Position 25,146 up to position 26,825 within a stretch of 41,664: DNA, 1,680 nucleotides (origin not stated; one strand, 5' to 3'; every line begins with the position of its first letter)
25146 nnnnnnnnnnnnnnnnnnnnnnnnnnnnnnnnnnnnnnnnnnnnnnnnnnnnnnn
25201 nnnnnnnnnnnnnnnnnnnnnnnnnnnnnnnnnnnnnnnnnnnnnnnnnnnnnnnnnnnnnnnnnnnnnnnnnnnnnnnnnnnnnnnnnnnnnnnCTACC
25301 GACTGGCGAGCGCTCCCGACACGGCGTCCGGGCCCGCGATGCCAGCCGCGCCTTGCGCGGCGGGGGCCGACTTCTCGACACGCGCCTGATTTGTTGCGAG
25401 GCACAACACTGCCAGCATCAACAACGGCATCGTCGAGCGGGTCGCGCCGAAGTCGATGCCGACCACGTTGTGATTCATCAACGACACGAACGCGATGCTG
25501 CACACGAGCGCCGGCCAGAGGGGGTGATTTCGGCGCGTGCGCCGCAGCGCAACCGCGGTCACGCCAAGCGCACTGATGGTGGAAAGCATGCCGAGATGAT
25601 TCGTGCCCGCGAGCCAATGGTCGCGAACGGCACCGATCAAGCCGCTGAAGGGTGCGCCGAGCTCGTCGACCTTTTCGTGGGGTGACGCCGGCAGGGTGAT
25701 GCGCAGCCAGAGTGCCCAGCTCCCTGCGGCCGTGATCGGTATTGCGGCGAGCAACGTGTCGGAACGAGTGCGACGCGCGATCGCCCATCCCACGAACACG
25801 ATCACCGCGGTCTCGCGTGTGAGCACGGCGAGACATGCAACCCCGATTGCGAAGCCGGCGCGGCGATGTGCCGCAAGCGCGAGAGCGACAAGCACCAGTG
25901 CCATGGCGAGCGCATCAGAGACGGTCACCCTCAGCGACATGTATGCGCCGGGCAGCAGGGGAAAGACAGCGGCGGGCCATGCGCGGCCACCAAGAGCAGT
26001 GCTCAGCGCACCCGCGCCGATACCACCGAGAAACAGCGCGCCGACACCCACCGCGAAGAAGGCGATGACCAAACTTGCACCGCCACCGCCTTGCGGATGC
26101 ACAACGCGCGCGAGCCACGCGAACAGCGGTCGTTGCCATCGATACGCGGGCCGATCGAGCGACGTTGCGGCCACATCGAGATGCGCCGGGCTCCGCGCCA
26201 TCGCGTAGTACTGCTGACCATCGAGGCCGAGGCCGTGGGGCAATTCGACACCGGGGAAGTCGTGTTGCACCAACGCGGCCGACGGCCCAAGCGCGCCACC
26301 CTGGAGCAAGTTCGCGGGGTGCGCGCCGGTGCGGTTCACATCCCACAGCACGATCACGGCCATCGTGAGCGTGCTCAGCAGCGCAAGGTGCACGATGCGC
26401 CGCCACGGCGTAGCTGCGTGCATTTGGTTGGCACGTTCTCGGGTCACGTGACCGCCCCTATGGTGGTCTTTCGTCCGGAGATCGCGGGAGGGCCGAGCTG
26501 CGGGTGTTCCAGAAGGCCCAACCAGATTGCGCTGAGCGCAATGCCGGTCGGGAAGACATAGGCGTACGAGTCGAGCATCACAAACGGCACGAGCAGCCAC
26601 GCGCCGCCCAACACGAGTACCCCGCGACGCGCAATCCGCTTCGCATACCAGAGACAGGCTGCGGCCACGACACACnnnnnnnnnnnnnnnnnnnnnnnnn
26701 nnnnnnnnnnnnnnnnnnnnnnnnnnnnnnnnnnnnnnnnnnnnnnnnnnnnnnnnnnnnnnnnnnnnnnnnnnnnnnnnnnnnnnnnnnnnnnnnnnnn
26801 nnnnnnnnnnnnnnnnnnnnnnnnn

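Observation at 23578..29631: Four large polytopic glycan-handling membrane proteins wedged between uvrB and uvrA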

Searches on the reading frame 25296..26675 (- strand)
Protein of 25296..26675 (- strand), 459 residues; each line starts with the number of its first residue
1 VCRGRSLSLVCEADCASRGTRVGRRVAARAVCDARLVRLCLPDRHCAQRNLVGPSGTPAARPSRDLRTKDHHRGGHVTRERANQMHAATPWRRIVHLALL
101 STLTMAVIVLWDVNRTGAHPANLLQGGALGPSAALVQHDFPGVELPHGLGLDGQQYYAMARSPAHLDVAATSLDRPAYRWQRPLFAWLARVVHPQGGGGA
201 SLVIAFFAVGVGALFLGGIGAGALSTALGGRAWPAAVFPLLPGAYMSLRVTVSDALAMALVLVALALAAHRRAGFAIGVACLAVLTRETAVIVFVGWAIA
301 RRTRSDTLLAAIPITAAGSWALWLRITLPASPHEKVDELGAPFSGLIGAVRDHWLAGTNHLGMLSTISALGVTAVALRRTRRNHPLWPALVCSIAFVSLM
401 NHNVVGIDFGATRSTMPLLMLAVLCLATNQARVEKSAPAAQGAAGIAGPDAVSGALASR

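Call 4: search_protein_families(library=pfam, proteins=[window:25296-26675:-], max_evalue=0.1)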
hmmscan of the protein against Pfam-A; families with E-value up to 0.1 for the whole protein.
window:25296-26675:- (459 aa): 0 families

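Call 5: search_protein_families(library=ncbifam, proteins=[window:25296-26675:-], max_evalue=0.1)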
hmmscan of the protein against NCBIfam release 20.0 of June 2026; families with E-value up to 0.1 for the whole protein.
window:25296-26675:- (459 aa): 1 family
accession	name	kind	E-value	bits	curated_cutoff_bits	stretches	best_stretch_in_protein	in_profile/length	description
NF046093.1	AZOBR_p60025_fam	subfamily_domain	1.7e-29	102.7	150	1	96-306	7-216/232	AZOBR_p60025 family cell surface glycopolymer formation protein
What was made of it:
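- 25296..26447 (-): P2: a compact 383-aa GT-C-superfamily membrane protein and the anchor gene of the conserved locus. Its 3' end overlaps the 3' end of P1 by 94 nt (convergent). NCBIfam AZOBR_p60025 family at E 1.7e-29, 102.7 bits, below the cutoff of 150 (call 5).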

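Call 13: find_homologous_proteins(query=window:25299-26447:-)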
Query seq(383 aa) (383 aa): 64 proteins with E <= 0.001 among 8000 candidates.
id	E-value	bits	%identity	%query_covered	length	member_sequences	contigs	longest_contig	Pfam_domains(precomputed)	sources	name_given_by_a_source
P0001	6.0e-237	804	100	98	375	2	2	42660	-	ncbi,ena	-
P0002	1.7e-213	727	88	100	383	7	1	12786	-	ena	-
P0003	3.4e-172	591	74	97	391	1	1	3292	-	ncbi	-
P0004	1.5e-169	582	74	96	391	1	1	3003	-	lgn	-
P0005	1.0e-168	579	73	97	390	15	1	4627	-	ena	-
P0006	6.6e-168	577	72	99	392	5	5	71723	-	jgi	jgi:hypothetical protein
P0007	2.8e-167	575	75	97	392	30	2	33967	-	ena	-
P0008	4.3e-164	564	71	97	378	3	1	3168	-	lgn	-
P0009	5.0e-153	528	66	99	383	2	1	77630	-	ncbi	-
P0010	8.9e-150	517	65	99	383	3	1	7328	-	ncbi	-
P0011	4.1e-147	508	66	95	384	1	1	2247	-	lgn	-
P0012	4.2e-147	508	67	95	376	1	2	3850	-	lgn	-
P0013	3.2e-146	505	65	97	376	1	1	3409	-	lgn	-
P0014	4.3e-146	505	66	97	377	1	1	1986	-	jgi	jgi:hypothetical protein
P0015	6.6e-143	494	65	97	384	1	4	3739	-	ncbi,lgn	-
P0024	5.2e-103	363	55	89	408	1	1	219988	-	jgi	jgi:hypothetical protein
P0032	4.7e-87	311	49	92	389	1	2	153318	-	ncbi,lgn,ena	-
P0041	3.2e-85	305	48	92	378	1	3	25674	-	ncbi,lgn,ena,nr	ncbi:MAG: hypothetical protein KDB04_19315 [Acidimicrobiales bacterium]|nr:hypothetical protein [Aci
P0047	1.9e-84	302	48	89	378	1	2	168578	-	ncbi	ncbi:MAG: hypothetical protein R2702_13630 [Acidimicrobiales bacterium]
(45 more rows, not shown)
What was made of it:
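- Checked: A database gene call (P0001, 375 aa) instead uses the ATG 8 codons downstream, so the coupling depends on which start is real (call 13).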

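Call 15: find_related_loci(query=A1, collection=genome_contigs, flank=10000)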
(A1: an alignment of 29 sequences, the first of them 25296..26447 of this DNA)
Query A1 (383 aa) in genome_contigs; peptide patterns used: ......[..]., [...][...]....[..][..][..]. (x = any residue, [..] = any of these).
75 stretches matched a pattern; 36 encode a relative of the query (tblastn E <= 1e-3); 36 distinct loci.
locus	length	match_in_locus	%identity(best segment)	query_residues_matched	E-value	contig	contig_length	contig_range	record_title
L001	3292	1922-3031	74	13-383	3e-154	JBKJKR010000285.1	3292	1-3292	MAG: Acidimicrobiales bacterium isolate ant_bin.247 k117_4087480, whole genome shotgun sequence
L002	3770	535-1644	74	13-383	1e-151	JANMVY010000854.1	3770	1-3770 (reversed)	MAG: Actinomycetes bacterium isolate OTE_88_metabat_442 OTE_88_k141_2954496, whole genome shotgun sequence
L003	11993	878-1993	75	11-383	3e-141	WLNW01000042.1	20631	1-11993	MAG: Actinomycetota bacterium isolate UFOp-RH-23may17-311 RH-23may17-311-c42, whole genome shotgun sequence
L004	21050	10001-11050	49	14-363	3e-82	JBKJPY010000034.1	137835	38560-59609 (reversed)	MAG: Acidimicrobiales bacterium isolate ant_bin.480 k117_5109129, whole genome shotgun sequence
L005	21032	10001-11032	49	11-355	3e-80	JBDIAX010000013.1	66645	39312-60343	MAG: Acidimicrobiia bacterium isolate AS-MESO-3CA.371 NODE_1647_length_66645_cov_5.782929, whole genome shotgun sequence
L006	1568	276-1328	48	12-365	9e-83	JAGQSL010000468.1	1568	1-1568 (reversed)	MAG: Acidimicrobiales bacterium isolate HKST-UBA06 2010_510043, whole genome shotgun sequence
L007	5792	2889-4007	45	9-383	1e-77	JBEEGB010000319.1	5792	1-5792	MAG: Acidimicrobiaceae bacterium isolate BP_88 scaffold_3529957, whole genome shotgun sequence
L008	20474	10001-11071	49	14-373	3e-77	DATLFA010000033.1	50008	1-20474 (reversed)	MAG TPA_asm: Acidimicrobiales bacterium isolate SMAG_U14390 k141_318601, whole genome shotgun sequence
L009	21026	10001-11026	48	14-355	6e-76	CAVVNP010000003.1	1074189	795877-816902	MAG: uncultured Acidimicrobiales bacterium isolate MFD05442.bin.2.255 genome assembly, contig: contig_14833, whole genom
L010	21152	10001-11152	45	14-383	3e-75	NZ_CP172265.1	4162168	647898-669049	Aquihabitans daechungensis strain DSM 27986 chromosome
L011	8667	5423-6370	46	36-352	1e-74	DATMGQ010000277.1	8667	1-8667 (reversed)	MAG TPA_asm: Acidimicrobiales bacterium isolate SMAG_U13493 k141_33980, whole genome shotgun sequence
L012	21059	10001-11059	48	14-365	5e-73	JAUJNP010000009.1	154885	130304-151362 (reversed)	MAG: Acidimicrobiales bacterium isolate YX2bin34 opera_contig_251, whole genome shotgun sequence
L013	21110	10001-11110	45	12-383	7e-73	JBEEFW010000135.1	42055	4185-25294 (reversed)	MAG: Acidimicrobiaceae bacterium isolate BP_92 scaffold_3646638, whole genome shotgun sequence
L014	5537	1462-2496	44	7-352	1e-72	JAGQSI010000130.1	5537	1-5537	MAG: Acidimicrobiales bacterium isolate HKST-UBA03 NODE_131_length_5537_cov_3.493956, whole genome shotgun sequence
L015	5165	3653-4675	49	14-355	3e-72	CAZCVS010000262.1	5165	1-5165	MAG TPA_asm: uncultured Iamiaceae bacterium isolate SRP344714_co2_66 genome assembly, contig: NODE_41948_length_5165_cov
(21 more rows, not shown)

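Call 19: search_solved_structures(query=A1, max_evalue=1)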
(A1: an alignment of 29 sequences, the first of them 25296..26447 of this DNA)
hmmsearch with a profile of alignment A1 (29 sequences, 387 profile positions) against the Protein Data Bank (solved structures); distinct sequences matched with E-value up to 1: 0.

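Call 31: predict_structure(alignment_id=A1)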
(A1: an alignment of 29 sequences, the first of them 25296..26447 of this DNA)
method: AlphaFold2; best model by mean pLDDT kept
length: 383 residues; sequences in the alignment: 29
mean_pLDDT: 88.7   pTM: 0.87
mean pLDDT of the five models: 88.7, 88.5, 88.0, 87.9, 87.5
residues with pLDDT >= 90: 300; 70-90: 36; 50-70: 14; < 50: 33
segments of 3 or more residues with pLDDT < 50: 1-7, 358-383
pLDDT, mean of each block of 10 residues (from residue 1): 47 93 98 93 89 91 91 91 93 91 95 91 94 98 98 95 97 95 98 96 98 97 95 98 96 75 91 94 95 98 93 97 93 93 98 61 43 39 36
secondary structure, 60 per line:
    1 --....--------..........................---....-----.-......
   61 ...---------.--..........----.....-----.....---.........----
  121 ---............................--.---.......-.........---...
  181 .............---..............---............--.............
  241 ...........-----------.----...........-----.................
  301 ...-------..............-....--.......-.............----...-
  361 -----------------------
elements in order: H3-6 H15-40 H44-47 H55-63 H76-85 H90-94 H100-104 H108-116 H124-151 H158-164 H166-174 H178-193 H197-210 H214-225 H228-251 H268-278 H284-303 H311-323 H326-329 H332-338 H340-351
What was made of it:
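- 25296..26447 (-): AlphaFold2 pLDDT is 88.7 (call 31).
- On GT-C glycosyltransferase superfamily (P2): pLDDT 88.7 (call 31).
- P2: AlphaFold2 pLDDT 88.7 (call 31).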

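Call 35: fold_search(model_id=the predicted structure, library=pdb)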
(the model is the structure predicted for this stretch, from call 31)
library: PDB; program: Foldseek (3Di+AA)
matches with E <= 10: 140; with E <= 0.001: 0
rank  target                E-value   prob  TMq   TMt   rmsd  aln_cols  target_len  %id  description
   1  9s6r_A                1.1e-02  1.00  0.43  0.43   9.0       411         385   11  Ternary cryo-EM structure of yeast ALG3 with Dol25-PP-GlcNAc2Man5, Dol25-P-Man, and Fab (released 2026-03-18)
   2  5ezm                  1.4e-02  1.00  0.46  0.35   8.3       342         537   15  Crystal Structure of ArnT from Cupriavidus metallidurans in the apo state (released 2016-02-17)
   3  7oci_F                2.9e-02  1.00  0.42  0.28  12.7       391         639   10  Cryo-EM structure of yeast Ost6p containing oligosaccharyltransferase complex (released 2022-02-16)
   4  9s6t_A                3.0e-02  0.98  0.38  0.32  10.2       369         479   16  Ternary cryo-EM structure of chicken ALG12 with Dol25-PP-GlcNAc2Man7, Dol25-P-Man, and Fab (released 2026-03-18)
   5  8age_A                9.5e-02  0.98  0.36  0.23   8.5       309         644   10  Structure of yeast oligosaccharylransferase complex with acceptor peptide bound (released 2022-12-07)
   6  9dm5                  1.1e-01  0.98  0.44  0.44  10.0       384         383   16  Product-Bound mannosyltransferase PimE (released 2025-06-25)
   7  6c26_A                1.1e-01  0.97  0.36  0.24  13.3       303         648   10  The Cryo-EM structure of a eukaryotic oligosaccharyl transferase complex (released 2018-01-31)
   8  8agb_A                1.3e-01  0.97  0.35  0.23  11.9       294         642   10  Structure of yeast oligosaccharylransferase complex with lipid-linked oligosaccharide bound (released 2022-12-07)
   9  6s7t_A                1.7e-01  0.94  0.42  0.27  10.0       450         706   10  Cryo-EM structure of human oligosaccharyltransferase complex OST-B (released 2019-12-18)
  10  9i5k_A                1.9e-01  0.96  0.46  0.38   8.2       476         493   10  Structure of the Chaetomium thermophilum Pmt4 homodimer (C2 symmetry) (released 2025-12-24)
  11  6s7o_A                4.2e-01  0.87  0.44  0.29   8.9       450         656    9  Cryo-EM structure of human oligosaccharyltransferase complex OST-A (released 2019-12-18)
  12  6gxc_A                4.2e-01  0.87  0.45  0.27   9.0       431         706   10  Bacterial oligosaccharyltransferase PglB in complex with an inhibitory peptide and a reactive lipid-linked oligosaccha (released 2018-11-14)
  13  7zli_A                4.8e-01  0.33  0.30  0.20  17.6       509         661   10  Cryo-EM structure of C-mannosyltransferase CeDPY19, in complex with Dol25-P-Man and bound to CMT2-Fab and anti-Fab nan (released 2023-01-11)
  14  9wno_A                5.3e-01  0.85  0.42  0.41   9.1       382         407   13  Cryo-EM structure of Candida glabrata GPI mannosyltransferase I bound to Dol-P-Man (released 2025-12-03)
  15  8agc_A                5.3e-01  0.69  0.38  0.24  10.2       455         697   10  Structure of yeast oligosaccharylransferase complex with lipid-linked oligosaccharide and non-acceptor peptide bound (released 2022-12-07)
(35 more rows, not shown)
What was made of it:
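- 25296..26447 (-): Seventeen of the 18 best Foldseek PDB matches are GT-C enzymes (ALG3, ArnT, STT3, ALG12, PimE, Pmt4, PglB), but E is 0.01-1 and TM 0.30-0.46 (call 35).
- On GT-C glycosyltransferase superfamily (P2): Seventeen of the 18 best Foldseek matches are GT-C enzymes (ALG3, ArnT, STT3, ALG12, PimE and others), but E is 0.01-1 and TM 0.30-0.46 (call 35).
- Seventeen of the 18 best Foldseek matches are GT-C enzymes (call 35).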

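Call 41: find_encoding_contigs(protein=P0009, flank=10000, max_places=2)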
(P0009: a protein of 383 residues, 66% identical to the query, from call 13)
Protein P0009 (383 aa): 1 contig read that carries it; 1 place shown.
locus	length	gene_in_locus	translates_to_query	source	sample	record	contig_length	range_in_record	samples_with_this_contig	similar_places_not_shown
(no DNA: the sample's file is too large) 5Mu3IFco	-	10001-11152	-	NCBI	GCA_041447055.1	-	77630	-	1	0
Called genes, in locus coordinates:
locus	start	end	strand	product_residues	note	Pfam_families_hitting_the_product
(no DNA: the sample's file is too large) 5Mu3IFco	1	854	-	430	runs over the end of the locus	PF20706:GT4-conflict (weak), PF00534:Glycos_transf_1, PF13692:Glyco_trans_1_4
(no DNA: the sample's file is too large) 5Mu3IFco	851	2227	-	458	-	-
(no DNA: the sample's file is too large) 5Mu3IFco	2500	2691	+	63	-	PF04964:Flp_Fap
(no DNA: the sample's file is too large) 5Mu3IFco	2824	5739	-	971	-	PF00005:ABC_tran (faint), PF02463:SMC_N (faint), PF03193:RsgA_GTPase (faint), PF13191:AAA_16 (faint), PF13555:AAA_29 (faint), PF20703:nSTAND1 (faint), PF17760:UvrA_inter, PF17755:UvrA_DNA-bind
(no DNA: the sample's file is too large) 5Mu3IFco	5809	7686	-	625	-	-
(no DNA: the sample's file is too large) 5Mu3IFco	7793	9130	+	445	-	PF04932:Wzy_C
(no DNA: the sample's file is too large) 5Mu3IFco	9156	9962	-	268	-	PF12146:Hydrolase_4, PF00561:Abhydrolase_1, PF12697:Abhydrolase_6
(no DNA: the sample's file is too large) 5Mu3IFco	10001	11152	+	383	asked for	-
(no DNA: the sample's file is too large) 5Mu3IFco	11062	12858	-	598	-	PF13231:PMT_2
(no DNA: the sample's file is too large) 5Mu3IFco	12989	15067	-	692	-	PF00270:DEAD (faint), PF04851:ResIII (weak), PF17757:UvrB_inter, PF27431:UvrB_3rd, PF00271:Helicase_C, PF12344:UvrB, PF02151:UVR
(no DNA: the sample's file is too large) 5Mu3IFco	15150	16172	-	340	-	-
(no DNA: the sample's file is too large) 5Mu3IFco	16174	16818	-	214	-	PF01121:CoaE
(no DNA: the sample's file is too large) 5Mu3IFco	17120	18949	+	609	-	PF01590:GAF, PF13185:GAF_2, PF13492:GAF_3 (weak), PF07730:HisKA_3, PF02518:HATPase_c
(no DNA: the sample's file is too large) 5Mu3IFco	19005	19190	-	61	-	PF04964:Flp_Fap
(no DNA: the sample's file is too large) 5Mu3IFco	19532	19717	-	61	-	PF04964:Flp_Fap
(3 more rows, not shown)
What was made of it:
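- All four genes lie in window order in GCA_041447055.1 (call 41).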

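Call 42: find_encoding_contigs(protein=P0024, flank=10000, max_places=2)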
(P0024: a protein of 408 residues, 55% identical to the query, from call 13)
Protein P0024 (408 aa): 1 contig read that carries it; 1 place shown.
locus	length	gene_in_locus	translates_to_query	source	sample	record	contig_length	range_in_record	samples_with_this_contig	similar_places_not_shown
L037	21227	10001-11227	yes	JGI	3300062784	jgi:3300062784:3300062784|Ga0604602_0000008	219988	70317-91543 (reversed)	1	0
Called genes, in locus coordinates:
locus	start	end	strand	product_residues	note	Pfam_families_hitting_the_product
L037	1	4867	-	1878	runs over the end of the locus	PF12810:ALK_LTK_GRD, PF20148:DUF6531, PF25023:TEN_YD-shell (faint), PF05593:RHS_repeat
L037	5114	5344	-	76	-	PF02604:PhdYeFM_antitox (weak)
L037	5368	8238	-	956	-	PF00005:ABC_tran (faint), PF02463:SMC_N (faint), PF03193:RsgA_GTPase (faint), PF13191:AAA_16 (faint), PF13555:AAA_29 (faint), PF17760:UvrA_inter, PF17755:UvrA_DNA-bind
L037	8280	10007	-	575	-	-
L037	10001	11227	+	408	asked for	-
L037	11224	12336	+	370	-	-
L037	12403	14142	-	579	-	PF02366:PMT (weak), PF13231:PMT_2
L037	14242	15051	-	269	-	PF01061:ABC2_membrane, PF12698:ABC2_membrane_3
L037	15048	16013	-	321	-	PF00005:ABC_tran, PF13304:AAA_21 (weak), PF13732:DrrA1-3_C (weak)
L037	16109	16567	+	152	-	PF01047:MarR, PF12802:MarR_2, PF13463:HTH_27 (weak)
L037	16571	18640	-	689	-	PF04851:ResIII, PF00270:DEAD (faint), PF17757:UvrB_inter, PF27431:UvrB_3rd, PF00271:Helicase_C, PF12344:UvrB, PF02151:UVR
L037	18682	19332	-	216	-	PF01121:CoaE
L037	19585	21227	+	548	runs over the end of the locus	PF01590:GAF, PF13185:GAF_2 (weak), PF13492:GAF_3 (weak), PF07730:HisKA_3, PF13581:HATPase_c_2 (faint), PF02518:HATPase_c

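Call 43: search_protein_representatives(alignment_id=A1)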
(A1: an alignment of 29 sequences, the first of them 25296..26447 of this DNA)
Query: 29 sequences, 387 profile positions. Proteins with E-value up to 0.001 (for the whole library): 3418; up to 1e-10: 1896; up to 1e-30: 214. The best 150 are listed.
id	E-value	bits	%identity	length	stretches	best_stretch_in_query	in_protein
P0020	7.5e-160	548.4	-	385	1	12-382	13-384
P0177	3.5e-158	542.9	-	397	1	16-387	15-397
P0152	6.2e-132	456.5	-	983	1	16-360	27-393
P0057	3.8e-131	453.9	-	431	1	16-387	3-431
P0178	1.5e-130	451.9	-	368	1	14-365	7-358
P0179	2.4e-129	447.9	-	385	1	9-378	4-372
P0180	2.2e-128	444.8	-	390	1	16-365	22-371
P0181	8.9e-126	436.2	-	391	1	15-377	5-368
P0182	2.0e-124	431.8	-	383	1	16-370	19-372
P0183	8.3e-121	419.8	-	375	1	19-376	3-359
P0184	7.4e-119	413.4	-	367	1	12-365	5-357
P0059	6.2e-116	403.8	-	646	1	8-279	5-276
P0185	1.7e-112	392.5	-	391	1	10-365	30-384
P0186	8.8e-112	390.1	-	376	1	23-387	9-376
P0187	1.3e-110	386.3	-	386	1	23-363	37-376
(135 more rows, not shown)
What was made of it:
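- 25296..26447 (-): 3418 relatives at E<=1e-3 and 214 at E<=1e-30 among 1.84 billion representatives (call 43).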

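Call 56: search_protein_families(library=pfam, alignment_id=A1, max_evalue=1)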
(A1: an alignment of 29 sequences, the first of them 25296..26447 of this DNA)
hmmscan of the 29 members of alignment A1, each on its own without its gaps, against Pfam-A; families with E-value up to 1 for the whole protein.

A. member 1, window:25296-26447:- (383 aa): 1 family
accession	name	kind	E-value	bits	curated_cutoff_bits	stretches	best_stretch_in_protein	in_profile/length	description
PF14897.12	EpsG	-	0.16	11.5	30.1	1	107-229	48-164/326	EpsG family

B. families by the number of members that match (of 29 scanned): 12 families
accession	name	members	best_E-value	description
PF14897.12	EpsG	10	0.017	EpsG family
PF04922.18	DIE2_ALG10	4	0.087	DIE2/ALG10 family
PF09594.16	GT87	3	2.2e-06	Glycosyltransferase family 87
PF23532.1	Microp_apicomplexa_18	3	0.03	Apicomplexa microprotein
PF09852.15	DUF2079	2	0.001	Predicted membrane protein (DUF2079)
PF14351.11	DUF4401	1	0.011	Domain of unknown function (DUF4401)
PF01968.24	Hydantoinase_A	1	0.038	Hydantoinase/oxoprolinase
PF09913.15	DUF2142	1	0.068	Predicted membrane protein (DUF2142)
PF10604.15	Polyketide_cyc2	1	0.095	Polyketide cyclase / dehydrase and lipid transport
PF13567.11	DUF4131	1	0.21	Domain of unknown function (DUF4131)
PF09923.14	DUF2155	1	0.25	Uncharacterized protein conserved in bacteria (DUF2155)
PF15756.10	DUF4690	1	0.26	Small Novel Rich in Cartilage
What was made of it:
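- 25296..26447 (-): No Pfam match for the window protein; family members give only weak hits to EpsG, GT87, ALG10 and DUF2079 (call 56).
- Family members give weak hits to GT87, ALG10 and DUF2079 (call 56). Its members also weakly hit EpsG, a family of proposed polymerase-type proteins rather than glycosyltransferases (call 56).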
